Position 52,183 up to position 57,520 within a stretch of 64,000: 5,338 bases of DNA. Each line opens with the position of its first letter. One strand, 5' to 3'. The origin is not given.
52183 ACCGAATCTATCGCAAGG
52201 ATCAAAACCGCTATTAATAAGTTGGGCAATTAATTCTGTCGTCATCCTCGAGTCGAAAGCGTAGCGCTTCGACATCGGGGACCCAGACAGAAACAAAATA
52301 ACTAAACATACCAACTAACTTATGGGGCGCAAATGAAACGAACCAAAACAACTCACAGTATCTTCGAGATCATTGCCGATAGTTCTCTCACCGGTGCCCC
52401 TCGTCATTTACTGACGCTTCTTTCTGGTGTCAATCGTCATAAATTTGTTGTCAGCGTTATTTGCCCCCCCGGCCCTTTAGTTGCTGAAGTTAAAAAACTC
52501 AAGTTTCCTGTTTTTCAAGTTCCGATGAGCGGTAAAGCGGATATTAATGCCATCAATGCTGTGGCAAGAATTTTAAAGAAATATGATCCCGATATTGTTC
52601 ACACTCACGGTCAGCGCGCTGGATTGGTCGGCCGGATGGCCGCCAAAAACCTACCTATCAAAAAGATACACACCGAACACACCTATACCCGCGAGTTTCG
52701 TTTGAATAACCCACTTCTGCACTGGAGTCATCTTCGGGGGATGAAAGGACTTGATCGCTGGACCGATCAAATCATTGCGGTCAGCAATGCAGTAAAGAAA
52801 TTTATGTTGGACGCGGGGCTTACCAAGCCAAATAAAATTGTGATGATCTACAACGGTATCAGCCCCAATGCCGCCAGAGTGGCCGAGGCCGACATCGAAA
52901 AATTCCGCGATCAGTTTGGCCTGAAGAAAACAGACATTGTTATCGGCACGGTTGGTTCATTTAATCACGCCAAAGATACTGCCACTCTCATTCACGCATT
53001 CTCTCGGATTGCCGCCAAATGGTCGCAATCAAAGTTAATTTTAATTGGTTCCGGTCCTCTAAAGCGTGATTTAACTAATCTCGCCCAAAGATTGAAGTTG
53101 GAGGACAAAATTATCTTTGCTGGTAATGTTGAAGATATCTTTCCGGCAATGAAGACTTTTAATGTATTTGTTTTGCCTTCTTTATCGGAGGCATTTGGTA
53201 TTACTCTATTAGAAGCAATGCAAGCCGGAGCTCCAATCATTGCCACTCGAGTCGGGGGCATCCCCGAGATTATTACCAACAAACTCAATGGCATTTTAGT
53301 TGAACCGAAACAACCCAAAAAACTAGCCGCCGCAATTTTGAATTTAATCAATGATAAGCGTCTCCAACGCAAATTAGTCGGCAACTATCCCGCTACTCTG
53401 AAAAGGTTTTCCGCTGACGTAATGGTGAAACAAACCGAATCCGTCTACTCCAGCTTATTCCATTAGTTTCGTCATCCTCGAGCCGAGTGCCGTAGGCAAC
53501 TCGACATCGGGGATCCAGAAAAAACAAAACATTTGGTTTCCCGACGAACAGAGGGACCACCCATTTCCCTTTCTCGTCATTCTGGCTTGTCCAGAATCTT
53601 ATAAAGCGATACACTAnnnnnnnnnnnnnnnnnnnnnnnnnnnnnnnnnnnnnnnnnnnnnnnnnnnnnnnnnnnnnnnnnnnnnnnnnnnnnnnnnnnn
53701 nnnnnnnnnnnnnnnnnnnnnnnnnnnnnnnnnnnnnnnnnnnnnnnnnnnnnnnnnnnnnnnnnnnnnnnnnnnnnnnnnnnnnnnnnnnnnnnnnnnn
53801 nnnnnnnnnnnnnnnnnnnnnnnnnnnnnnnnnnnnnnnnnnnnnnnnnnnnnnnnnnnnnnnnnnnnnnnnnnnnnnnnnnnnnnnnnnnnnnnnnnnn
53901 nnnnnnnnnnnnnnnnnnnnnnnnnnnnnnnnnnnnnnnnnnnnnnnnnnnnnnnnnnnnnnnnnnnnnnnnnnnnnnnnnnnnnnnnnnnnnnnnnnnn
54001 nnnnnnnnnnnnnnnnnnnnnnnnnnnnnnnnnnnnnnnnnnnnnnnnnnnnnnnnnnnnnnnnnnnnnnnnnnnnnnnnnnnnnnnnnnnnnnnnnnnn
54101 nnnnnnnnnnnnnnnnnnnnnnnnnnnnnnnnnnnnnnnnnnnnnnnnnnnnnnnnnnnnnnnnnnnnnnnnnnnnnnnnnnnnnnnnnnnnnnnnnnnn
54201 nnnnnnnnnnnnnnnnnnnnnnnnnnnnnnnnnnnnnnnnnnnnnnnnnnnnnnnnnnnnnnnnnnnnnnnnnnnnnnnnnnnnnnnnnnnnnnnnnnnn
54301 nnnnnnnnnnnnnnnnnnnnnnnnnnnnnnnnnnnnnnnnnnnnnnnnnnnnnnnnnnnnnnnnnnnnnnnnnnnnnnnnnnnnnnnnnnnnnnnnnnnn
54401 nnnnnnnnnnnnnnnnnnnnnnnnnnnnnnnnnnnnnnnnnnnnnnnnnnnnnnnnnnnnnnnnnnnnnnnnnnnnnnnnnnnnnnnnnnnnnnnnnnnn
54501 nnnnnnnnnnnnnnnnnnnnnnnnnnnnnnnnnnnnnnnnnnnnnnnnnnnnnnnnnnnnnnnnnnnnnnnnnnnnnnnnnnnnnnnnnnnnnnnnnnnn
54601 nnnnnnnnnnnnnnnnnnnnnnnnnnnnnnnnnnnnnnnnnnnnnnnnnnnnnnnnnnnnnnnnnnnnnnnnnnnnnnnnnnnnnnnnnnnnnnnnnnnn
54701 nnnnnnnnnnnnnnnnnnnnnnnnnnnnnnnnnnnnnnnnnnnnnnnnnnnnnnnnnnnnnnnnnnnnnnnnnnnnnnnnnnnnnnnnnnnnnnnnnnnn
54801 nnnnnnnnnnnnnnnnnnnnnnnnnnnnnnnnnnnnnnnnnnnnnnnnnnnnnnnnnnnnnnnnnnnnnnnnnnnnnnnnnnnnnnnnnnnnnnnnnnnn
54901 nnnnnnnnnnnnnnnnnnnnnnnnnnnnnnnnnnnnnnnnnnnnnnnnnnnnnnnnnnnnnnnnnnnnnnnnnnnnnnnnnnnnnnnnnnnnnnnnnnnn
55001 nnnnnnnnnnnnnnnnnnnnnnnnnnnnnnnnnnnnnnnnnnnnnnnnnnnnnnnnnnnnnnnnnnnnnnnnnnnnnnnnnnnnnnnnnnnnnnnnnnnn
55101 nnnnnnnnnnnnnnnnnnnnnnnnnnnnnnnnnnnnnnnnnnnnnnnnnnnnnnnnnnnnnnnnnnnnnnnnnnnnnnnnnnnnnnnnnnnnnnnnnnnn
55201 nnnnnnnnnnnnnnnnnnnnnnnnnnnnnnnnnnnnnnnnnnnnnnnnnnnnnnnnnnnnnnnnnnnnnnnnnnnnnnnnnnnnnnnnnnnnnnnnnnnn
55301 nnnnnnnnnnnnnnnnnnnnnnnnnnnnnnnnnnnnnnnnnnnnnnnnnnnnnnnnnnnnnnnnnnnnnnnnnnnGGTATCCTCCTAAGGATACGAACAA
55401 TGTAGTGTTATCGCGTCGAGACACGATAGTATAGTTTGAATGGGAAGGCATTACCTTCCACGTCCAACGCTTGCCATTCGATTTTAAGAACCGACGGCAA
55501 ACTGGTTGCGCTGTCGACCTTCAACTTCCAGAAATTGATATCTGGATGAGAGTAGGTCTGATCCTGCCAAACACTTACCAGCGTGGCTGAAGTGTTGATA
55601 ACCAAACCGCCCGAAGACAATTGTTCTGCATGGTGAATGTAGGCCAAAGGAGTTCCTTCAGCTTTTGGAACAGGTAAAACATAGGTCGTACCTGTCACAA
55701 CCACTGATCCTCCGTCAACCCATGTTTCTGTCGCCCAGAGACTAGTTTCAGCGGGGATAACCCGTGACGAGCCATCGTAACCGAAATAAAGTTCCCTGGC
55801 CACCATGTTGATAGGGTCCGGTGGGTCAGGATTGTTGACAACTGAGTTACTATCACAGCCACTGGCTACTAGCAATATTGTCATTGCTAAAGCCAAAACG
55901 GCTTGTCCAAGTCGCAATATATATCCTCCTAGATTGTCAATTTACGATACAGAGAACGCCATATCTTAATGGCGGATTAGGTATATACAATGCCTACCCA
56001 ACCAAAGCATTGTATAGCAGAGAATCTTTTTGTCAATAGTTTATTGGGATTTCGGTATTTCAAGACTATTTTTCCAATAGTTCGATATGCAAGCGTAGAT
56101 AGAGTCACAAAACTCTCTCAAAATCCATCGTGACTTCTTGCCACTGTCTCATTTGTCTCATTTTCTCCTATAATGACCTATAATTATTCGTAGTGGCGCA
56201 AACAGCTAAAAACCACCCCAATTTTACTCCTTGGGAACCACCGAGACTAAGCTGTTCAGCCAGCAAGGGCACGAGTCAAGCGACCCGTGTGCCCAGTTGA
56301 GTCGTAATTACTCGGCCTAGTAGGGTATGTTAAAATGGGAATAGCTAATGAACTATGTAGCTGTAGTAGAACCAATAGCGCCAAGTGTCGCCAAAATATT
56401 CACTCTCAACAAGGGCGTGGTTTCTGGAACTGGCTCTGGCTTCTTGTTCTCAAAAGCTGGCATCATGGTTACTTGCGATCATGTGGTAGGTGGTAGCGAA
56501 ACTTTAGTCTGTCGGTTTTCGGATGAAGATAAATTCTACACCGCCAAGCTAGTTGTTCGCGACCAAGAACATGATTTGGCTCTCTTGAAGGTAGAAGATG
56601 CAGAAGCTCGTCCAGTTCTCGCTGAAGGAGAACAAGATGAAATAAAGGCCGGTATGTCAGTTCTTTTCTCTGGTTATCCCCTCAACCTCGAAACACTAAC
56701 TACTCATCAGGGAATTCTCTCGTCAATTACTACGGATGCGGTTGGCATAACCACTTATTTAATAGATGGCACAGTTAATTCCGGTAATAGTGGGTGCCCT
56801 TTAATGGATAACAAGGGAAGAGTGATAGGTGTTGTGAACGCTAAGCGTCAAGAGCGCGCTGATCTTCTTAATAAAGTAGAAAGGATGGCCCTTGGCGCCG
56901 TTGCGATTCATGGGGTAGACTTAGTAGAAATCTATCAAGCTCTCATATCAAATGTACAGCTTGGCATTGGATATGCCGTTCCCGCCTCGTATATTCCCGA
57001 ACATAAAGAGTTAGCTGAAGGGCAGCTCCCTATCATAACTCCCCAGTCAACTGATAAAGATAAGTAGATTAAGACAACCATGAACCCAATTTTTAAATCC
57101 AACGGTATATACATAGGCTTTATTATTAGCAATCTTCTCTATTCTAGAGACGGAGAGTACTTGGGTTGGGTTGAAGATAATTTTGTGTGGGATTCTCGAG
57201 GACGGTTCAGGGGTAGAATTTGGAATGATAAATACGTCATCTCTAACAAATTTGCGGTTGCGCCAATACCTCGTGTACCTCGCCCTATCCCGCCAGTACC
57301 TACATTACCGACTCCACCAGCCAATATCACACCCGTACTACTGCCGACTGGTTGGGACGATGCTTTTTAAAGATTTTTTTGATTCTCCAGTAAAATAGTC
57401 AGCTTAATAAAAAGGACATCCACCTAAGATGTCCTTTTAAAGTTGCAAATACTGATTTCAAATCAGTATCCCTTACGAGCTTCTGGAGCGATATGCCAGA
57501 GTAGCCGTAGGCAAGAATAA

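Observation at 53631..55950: tRNA-Gln-adjacent GC-rich island encoding two lipoproteins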

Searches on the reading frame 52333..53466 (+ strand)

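Call 6: search_protein_families(library=pfam, proteins=[window:52333-53466:+], max_evalue=1)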
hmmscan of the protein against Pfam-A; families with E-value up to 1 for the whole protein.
window:52333-53466:+ (377 aa): 9 families
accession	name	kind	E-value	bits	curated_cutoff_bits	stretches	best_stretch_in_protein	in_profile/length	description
PF00534.26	Glycos_transf_1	-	1.7e-40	138.8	26.4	1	187-349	1-166/172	Glycosyl transferases group 1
PF13692.12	Glyco_trans_1_4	-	1.2e-37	129.8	27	1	203-341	3-142/142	Glycosyl transferases group 1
PF13439.12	Glyco_transf_4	-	2.7e-24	86.5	28.5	1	21-178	3-168/170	Glycosyltransferase Family 4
PF13579.12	Glyco_trans_4_4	-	8.2e-16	59.2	29.7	1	20-175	1-158/158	Glycosyl transferase 4-like domain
PF20706.3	GT4-conflict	-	1.8e-08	34.2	26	1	83-320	79-326/385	Family 4 Glycosyltransferase in conflict systems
PF13477.12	Glyco_trans_4_2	-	4.9e-07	30.4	23.4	1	25-108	12-98/139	Glycosyl transferase 4-like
PF02350.25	Epimerase_2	-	0.041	13.2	30.6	0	72-115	54-98/347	UDP-N-acetylglucosamine 2-epimerase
PF03033.26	Glyco_transf_28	-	0.16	12.5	26.2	1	56-115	58-118/139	Glycosyltransferase family 28 N-terminal domain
PF08323.17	Glyco_transf_5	-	0.24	11.5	22.7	1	76-148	117-214/239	Starch synthase catalytic domain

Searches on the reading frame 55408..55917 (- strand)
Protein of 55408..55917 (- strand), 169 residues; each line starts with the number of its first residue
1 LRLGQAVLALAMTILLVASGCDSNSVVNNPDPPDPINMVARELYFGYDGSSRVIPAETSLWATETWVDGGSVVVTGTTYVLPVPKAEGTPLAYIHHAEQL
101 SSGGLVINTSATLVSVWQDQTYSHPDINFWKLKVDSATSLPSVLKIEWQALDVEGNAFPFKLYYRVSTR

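Call 6: search_protein_families(library=pfam, proteins=[window:55408-55917:-], max_evalue=1)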
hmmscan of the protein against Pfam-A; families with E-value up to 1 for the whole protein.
window:55408-55917:- (169 aa): 0 families

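Call 7: search_protein_families(library=ncbifam, proteins=[window:55408-55917:-], max_evalue=1)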
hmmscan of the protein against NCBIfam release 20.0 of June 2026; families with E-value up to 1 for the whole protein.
window:55408-55917:- (169 aa): 1 family
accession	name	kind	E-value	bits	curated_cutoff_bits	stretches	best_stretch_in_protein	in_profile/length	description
NF047714.1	adhesin_SiiEA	exception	0.046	13.3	425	1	4-60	137-195/229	BapA-related adhesin SiiEA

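Call 73: search_protein_families(library=padloc, proteins=[window:55408-55917:-], max_evalue=0.01)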
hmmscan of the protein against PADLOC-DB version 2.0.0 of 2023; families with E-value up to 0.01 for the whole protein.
window:55408-55917:- (169 aa): 0 families

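Call 74: search_protein_families(library=phrogs, proteins=[window:55408-55917:-], max_evalue=0.01)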
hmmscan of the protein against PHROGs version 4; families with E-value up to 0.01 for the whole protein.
window:55408-55917:- (169 aa): 0 families

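Call 82: search_solved_structures(query=A7, max_evalue=10)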
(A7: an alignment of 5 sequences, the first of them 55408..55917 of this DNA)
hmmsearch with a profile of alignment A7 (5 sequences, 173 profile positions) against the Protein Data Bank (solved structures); distinct sequences matched with E-value up to 10: 1.
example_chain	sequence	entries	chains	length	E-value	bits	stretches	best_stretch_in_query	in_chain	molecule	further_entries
7w2j_C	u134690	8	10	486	0.59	13.2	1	1-49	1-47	Fructose dehydrogenase cytochrome subunit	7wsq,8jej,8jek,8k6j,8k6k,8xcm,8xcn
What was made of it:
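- The small protein has no model and no detectable relatives outside the pair (calls 6, 7, 82).
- Tried and rejected: It has no Pfam match, no significant NCBIfam match and no PDB profile hit (calls 6, 7, 82).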

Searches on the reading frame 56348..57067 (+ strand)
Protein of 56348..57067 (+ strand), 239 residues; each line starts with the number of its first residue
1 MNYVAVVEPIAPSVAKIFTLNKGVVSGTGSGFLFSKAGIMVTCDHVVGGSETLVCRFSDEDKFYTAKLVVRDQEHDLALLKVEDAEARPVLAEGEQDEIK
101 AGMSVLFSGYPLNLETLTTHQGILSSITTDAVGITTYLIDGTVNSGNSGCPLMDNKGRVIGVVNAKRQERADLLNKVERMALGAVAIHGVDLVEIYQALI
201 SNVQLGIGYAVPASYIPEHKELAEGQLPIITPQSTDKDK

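Call 6: search_protein_families(library=pfam, proteins=[window:56348-57067:+], max_evalue=1)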
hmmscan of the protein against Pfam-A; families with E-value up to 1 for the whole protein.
window:56348-57067:+ (239 aa): 6 families
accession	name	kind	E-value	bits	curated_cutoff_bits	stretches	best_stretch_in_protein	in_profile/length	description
PF13365.12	Trypsin_2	-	9.8e-24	85.2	27.6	1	29-162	1-144/144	Trypsin-like peptidase domain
PF00089.32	Trypsin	-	1.6e-08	35.1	20.6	1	29-169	27-201/220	Trypsin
PF05578.19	Peptidase_S31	-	0.0025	17.7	27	1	10-81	36-108/234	Pestivirus NS3 polyprotein peptidase S31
PF00944.25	Peptidase_S3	-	0.0032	17.7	21.2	1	140-169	101-130/159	Alphavirus core protein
PF05579.19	Peptidase_S32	-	0.013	15.2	24.7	0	143-193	205-255/297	Equine arteritis virus serine endopeptidase S32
PF10459.15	Peptidase_S46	-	0.065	12.3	22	1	145-163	632-650/698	Peptidase S46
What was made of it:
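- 56348..57067 (+): Trypsin_2 serine protease. It is a second module of the variable interval. Pfam 1e-23 (call 6).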

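Call 73: search_protein_families(library=padloc, proteins=[window:56348-57067:+], max_evalue=0.01)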
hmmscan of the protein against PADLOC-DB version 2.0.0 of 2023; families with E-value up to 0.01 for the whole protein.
window:56348-57067:+ (239 aa): 6 families
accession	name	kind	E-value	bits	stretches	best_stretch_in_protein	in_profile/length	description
PDLC02960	RT-Protease_XI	-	1.3e-24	85.1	1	16-170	337-490/506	single gene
PDLC02959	RT-Protease_XI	-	6.5e-23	79.4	1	16-168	339-490/510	single gene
PDLC03855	LmuA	-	2.4e-11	41.6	1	21-163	15-167/425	-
PDLC04593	PDC-M35A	-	1.7e-09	35.8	1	13-163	7-178/216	-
PDLC00169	HamA1|HamA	-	2e-07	27.8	1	28-171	28-178/483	DUF1837 domain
PDLC05022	PDC-S45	-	0.00012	19.1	1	1-63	11-80/293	-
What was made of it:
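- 56348..57067 (+): Its protease domain resembles defence-associated proteases in PADLOC (call 73).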

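Call 74: search_protein_families(library=phrogs, proteins=[window:56348-57067:+], max_evalue=0.01)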
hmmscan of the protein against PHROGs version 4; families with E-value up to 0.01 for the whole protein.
window:56348-57067:+ (239 aa): 3 families
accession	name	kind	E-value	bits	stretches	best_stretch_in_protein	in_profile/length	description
phrog_11383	-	unknown function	8e-30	105.6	1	19-169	181-330/462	-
phrog_9683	-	other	4.9e-16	59.9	1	15-170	41-194/233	protease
phrog_7688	-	unknown function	1.7e-06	28.4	0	6-72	3-73/288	-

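Call 87: find_encoding_contigs(protein=window:56348-57067:+, flank=6000, max_places=10)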
Protein window:56348-57067:+ (239 aa): 3 contigs read that carry it; 2 places shown.
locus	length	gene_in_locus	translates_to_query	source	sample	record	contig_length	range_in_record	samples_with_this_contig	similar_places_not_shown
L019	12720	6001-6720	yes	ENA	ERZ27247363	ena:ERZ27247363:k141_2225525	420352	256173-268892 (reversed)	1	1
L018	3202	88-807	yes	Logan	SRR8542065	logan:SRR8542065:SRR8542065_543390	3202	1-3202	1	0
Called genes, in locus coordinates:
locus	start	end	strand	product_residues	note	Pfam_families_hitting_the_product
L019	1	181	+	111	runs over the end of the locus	-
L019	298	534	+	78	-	-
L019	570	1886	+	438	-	PF00749:tRNA-synt_1c, PF19269:Anticodon_2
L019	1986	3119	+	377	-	PF13439:Glyco_transf_4, PF13477:Glyco_trans_4_2 (weak), PF13579:Glyco_trans_4_4, PF20706:GT4-conflict, PF00534:Glycos_transf_1, PF13692:Glyco_trans_1_4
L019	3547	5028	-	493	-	-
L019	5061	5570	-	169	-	-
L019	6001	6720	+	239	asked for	PF00089:Trypsin, PF13365:Trypsin_2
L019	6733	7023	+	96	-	PF21784:Bflower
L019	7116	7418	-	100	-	-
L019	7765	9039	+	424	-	PF00270:DEAD, PF04851:ResIII (weak), PF14617:CMS1 (weak), PF00271:Helicase_C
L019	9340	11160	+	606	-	PF00009:GTP_EFTU, PF01926:MMR_HSR1 (weak), PF22042:EF-G_D2, PF03144:GTP_EFTU_D2, PF00679:EFG_C, PF21018:BipA_C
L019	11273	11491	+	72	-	-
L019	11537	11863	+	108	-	-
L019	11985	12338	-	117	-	-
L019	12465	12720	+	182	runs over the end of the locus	PF09946:DUF2178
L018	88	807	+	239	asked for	PF00089:Trypsin, PF13365:Trypsin_2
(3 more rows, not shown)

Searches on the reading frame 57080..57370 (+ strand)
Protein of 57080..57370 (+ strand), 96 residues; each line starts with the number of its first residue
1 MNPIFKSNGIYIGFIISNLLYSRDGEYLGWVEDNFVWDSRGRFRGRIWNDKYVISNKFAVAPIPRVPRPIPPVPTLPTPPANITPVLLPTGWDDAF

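Call 6: search_protein_families(library=pfam, proteins=[window:57080-57370:+], max_evalue=1)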
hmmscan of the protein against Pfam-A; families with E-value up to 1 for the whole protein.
window:57080-57370:+ (96 aa): 2 families
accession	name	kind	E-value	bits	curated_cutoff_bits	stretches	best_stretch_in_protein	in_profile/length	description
PF21784.3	Bflower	-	1.9e-10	41.6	25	1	4-86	20-102/116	4-fold beta flower protein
PF21785.3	Bflower_2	-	0.16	12.3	38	1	8-53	24-69/112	5-fold beta-flower protein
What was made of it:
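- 57080..57370 (+): 4-fold beta-flower protein of 96 aa. Pfam PF21784, 2e-10 (call 6).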

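Call 73: search_protein_families(library=padloc, proteins=[window:57080-57370:+], max_evalue=0.01)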
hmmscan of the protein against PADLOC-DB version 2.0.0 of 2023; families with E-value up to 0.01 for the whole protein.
window:57080-57370:+ (96 aa): 0 families

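Call 74: search_protein_families(library=phrogs, proteins=[window:57080-57370:+], max_evalue=0.01)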
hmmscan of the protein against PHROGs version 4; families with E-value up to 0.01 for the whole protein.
window:57080-57370:+ (96 aa): 0 families
